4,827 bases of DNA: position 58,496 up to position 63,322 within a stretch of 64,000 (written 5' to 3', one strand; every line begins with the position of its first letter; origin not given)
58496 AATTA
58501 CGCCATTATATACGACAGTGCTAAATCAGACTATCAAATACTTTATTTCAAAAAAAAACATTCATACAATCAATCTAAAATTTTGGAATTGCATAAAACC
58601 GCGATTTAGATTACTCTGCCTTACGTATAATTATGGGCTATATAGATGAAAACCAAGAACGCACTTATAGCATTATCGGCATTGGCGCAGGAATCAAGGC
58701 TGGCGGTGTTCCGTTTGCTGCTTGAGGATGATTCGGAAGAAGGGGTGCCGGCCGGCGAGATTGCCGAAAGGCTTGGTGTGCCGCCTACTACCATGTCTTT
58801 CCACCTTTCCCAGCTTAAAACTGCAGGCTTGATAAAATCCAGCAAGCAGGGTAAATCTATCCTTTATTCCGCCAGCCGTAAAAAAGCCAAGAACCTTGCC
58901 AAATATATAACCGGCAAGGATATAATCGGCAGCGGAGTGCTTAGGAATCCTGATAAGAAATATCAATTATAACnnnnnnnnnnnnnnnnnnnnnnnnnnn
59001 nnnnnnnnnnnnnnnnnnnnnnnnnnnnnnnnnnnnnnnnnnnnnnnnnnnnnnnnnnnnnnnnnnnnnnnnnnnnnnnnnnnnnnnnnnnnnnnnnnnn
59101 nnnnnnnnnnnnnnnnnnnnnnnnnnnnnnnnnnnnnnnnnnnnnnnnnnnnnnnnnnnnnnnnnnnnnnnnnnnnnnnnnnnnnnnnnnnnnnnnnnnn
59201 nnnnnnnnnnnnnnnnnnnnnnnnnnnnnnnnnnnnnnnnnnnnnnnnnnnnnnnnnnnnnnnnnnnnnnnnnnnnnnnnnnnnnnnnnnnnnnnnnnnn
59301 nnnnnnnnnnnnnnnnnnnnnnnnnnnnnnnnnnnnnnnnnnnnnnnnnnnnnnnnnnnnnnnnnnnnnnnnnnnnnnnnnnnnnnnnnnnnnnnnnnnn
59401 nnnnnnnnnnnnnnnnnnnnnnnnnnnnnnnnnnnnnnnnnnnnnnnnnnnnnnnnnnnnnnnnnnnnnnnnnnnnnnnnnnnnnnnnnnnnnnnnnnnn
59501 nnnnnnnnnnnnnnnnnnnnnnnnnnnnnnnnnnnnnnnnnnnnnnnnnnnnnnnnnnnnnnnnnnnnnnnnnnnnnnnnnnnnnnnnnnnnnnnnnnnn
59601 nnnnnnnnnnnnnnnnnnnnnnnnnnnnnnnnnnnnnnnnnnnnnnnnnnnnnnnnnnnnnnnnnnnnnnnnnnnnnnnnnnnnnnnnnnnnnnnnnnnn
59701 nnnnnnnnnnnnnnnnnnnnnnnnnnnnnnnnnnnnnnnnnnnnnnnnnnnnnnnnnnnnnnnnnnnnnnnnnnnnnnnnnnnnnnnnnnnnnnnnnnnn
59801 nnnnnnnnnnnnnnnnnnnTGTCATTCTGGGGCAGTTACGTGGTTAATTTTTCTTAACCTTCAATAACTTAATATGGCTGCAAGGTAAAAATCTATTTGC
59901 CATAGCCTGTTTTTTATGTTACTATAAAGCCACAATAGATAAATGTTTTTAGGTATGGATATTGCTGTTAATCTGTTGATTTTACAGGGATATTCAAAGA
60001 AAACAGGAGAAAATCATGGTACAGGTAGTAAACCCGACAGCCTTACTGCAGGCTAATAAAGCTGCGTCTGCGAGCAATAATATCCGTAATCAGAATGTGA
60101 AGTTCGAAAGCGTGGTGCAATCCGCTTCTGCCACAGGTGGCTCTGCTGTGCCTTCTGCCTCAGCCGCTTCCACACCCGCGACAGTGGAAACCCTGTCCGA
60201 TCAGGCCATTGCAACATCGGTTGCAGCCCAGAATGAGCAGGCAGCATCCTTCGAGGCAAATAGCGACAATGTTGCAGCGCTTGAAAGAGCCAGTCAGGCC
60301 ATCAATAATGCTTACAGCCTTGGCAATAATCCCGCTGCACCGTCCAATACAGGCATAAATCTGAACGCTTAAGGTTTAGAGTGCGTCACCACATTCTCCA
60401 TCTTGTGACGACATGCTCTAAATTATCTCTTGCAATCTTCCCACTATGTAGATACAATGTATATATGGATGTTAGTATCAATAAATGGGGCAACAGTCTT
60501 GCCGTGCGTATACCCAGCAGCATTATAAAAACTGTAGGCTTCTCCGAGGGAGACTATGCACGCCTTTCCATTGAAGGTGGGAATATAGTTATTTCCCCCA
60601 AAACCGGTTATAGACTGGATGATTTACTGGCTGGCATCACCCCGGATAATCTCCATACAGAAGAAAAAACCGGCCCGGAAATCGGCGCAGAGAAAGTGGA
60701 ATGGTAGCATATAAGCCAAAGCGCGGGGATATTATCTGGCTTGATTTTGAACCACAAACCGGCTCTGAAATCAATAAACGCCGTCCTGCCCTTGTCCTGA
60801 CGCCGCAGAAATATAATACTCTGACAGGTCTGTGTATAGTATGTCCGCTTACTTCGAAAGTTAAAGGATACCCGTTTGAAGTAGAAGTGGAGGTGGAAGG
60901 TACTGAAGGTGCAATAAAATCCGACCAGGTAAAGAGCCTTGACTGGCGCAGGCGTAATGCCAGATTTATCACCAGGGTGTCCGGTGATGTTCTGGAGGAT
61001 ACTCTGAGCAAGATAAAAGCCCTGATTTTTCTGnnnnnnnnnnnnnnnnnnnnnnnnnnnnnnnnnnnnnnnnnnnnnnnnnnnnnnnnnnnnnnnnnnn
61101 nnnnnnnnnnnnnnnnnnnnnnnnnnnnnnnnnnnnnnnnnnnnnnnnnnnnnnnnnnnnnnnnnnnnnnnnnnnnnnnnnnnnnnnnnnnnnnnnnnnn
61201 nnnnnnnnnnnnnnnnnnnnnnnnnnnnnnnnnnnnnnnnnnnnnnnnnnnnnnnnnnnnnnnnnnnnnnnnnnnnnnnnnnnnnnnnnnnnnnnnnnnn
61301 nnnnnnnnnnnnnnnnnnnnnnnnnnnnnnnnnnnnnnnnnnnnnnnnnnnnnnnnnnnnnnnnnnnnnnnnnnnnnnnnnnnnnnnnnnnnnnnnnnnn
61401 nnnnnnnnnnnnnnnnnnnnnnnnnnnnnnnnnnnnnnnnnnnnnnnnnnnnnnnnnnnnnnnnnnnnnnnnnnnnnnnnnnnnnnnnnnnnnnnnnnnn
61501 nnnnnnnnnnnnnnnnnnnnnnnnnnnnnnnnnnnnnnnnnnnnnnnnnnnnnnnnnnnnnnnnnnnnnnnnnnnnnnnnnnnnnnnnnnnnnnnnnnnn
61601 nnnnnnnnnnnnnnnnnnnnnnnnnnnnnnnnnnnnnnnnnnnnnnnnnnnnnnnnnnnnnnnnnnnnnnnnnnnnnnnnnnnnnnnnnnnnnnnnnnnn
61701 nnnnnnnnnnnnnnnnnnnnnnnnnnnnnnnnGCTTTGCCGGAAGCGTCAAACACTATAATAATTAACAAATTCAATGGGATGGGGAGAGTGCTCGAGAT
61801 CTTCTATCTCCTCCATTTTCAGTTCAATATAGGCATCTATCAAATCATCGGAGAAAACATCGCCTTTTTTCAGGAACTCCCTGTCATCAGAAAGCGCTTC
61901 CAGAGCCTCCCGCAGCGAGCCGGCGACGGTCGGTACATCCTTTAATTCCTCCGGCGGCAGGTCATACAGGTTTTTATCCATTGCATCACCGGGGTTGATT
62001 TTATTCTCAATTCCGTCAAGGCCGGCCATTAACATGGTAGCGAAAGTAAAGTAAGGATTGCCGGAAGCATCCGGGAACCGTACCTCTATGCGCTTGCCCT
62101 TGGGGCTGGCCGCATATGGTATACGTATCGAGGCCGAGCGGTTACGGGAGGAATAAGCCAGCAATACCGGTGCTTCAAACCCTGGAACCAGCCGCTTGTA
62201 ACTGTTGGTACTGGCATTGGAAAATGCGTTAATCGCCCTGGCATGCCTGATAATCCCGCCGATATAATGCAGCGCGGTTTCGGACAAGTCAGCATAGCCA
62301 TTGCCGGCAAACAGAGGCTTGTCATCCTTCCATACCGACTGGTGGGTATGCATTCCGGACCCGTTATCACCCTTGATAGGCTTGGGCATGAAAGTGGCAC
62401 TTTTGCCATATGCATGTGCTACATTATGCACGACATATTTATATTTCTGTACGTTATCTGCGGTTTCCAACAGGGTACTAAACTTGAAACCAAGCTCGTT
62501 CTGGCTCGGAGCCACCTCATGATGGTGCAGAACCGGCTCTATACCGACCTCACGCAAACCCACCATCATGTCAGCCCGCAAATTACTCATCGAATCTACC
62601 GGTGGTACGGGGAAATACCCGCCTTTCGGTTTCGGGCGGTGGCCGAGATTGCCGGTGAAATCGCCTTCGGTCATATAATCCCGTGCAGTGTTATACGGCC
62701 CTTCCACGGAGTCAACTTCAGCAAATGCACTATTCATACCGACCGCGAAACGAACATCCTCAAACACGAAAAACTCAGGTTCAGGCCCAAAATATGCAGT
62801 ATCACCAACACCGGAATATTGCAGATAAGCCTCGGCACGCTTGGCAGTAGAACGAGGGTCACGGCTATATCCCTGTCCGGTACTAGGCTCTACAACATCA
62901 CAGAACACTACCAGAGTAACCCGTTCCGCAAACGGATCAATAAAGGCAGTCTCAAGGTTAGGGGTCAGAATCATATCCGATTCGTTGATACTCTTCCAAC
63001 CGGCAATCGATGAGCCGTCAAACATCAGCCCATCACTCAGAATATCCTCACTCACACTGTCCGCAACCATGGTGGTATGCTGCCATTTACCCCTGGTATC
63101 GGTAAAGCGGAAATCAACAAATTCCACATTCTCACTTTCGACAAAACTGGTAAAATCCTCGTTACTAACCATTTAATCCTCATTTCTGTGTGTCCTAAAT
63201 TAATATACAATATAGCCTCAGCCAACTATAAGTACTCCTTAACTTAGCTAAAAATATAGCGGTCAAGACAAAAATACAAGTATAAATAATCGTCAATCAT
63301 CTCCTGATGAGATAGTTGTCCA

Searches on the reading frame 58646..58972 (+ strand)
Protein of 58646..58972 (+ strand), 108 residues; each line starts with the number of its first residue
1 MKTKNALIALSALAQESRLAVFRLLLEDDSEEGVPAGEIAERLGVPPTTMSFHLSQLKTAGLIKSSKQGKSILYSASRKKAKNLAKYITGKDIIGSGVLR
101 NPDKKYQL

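Call 39: search_protein_families(library=ncbifam, proteins=[window:58646-58972:+], max_evalue=0.001)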
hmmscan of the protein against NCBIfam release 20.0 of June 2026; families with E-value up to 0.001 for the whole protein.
window:58646-58972:+ (108 aa): 10 families
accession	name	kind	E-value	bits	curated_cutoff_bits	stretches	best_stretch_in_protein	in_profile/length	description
NF033788.1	HTH_metalloreg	subfamily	4.2e-18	64.9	55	1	9-84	4-76/77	metalloregulator ArsR/SmtB family transcription factor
NF041413.1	ArsR_Rv2640c_fam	equivalog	2.1e-13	50.7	155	1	8-86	34-111/118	Rv2640c family ArsR-like transcriptional regulator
NF033789.1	repress_SdpR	subfamily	2.5e-12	46.5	100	1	11-76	3-64/79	autorepressor SdpR family transcription factor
NF040642.1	sulf_sens_BigR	equivalog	3.1e-07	30.4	155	1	7-85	11-85/95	sulfite-sensing transcriptional repressor BigR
NF045707.1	Dbac_1936_reg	equivalog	4.2e-05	23.5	115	1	6-84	8-81/99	ArsR/SmtB-type metalloregulator TsoR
NF047906.1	CdPbTransRegCmtR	equivalog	7.1e-05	22.7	150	1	12-78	17-79/104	Cd(II)/Pb(II)-sensing metalloregulatory transcriptional regulator CmtR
TIGR01884.1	cas_HTH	subfamily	0.00012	21.5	60.2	1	33-74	155-196/202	CRISPR-associated CARF protein Csa3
NF007528.0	PRK10141.1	subfamily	0.00027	20.8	97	1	7-81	7-78/117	metalloregulator ArsR/SmtB family transcription factor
TIGR00738.1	rrf2_super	superfamily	0.00064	19.6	73.3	0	26-67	18-59/132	Rrf2 family transcriptional regulator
NF052532.1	TransRegPagRBaca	equivalog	0.00098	19.2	170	0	36-87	44-94/99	transcriptional repressor PagR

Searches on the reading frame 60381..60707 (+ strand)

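Call 39: search_protein_families(library=ncbifam, proteins=[window:60381-60707:+], max_evalue=0.001)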
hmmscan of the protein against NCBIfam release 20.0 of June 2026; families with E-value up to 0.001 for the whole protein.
window:60381-60707:+ (108 aa): 2 families
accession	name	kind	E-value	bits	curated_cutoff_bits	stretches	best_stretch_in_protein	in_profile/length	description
NF007312.0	PRK09798.1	equivalog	6.2e-09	36.1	113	1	31-94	4-70/82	type II toxin-antitoxin system antitoxin MazE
NF008463.0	PRK11347.1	equivalog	3.1e-05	24.1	101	1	29-88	1-61/83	antitoxin ChpS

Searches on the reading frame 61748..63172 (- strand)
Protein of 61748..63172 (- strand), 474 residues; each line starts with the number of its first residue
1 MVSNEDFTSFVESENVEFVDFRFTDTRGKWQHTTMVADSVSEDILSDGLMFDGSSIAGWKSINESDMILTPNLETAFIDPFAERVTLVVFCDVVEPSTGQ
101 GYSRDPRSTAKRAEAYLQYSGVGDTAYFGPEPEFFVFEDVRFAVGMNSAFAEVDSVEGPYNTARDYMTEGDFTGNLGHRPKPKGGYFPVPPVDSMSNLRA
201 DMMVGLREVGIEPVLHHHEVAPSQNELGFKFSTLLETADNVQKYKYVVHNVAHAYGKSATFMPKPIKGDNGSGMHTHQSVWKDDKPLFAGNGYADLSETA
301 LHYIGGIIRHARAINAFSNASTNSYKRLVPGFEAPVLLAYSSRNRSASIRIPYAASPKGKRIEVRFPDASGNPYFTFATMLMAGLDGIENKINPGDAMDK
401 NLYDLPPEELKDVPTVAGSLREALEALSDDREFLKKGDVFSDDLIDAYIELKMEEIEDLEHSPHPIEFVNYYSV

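Call 39: search_protein_families(library=ncbifam, proteins=[window:61748-63172:-], max_evalue=0.001)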
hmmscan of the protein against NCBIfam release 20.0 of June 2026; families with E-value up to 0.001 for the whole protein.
window:61748-63172:- (474 aa): 5 families
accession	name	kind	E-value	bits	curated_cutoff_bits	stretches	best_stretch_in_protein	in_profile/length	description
NF007006.0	PRK09469.1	equivalog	1e-215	716.8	845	1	3-474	2-469/469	glutamate--ammonia ligase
TIGR00653.1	GlnA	equivalog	4.2e-195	648.8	429.15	1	6-473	2-462/462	type I glutamate--ammonia ligase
TIGR03105.1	gln_synth_III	equivalog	2.2e-67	227.5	469.6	2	202-460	163-422/435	type III glutamate--ammonia ligase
NF045547.1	GGputSyn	equivalog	2.2e-57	194.8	650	1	9-460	7-431/438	gamma-glutamylputrescine synthetase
NF041605.1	gln_syn_GlnII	equivalog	1.1e-14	54.4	500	1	217-377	168-321/333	glutamine synthetase GlnII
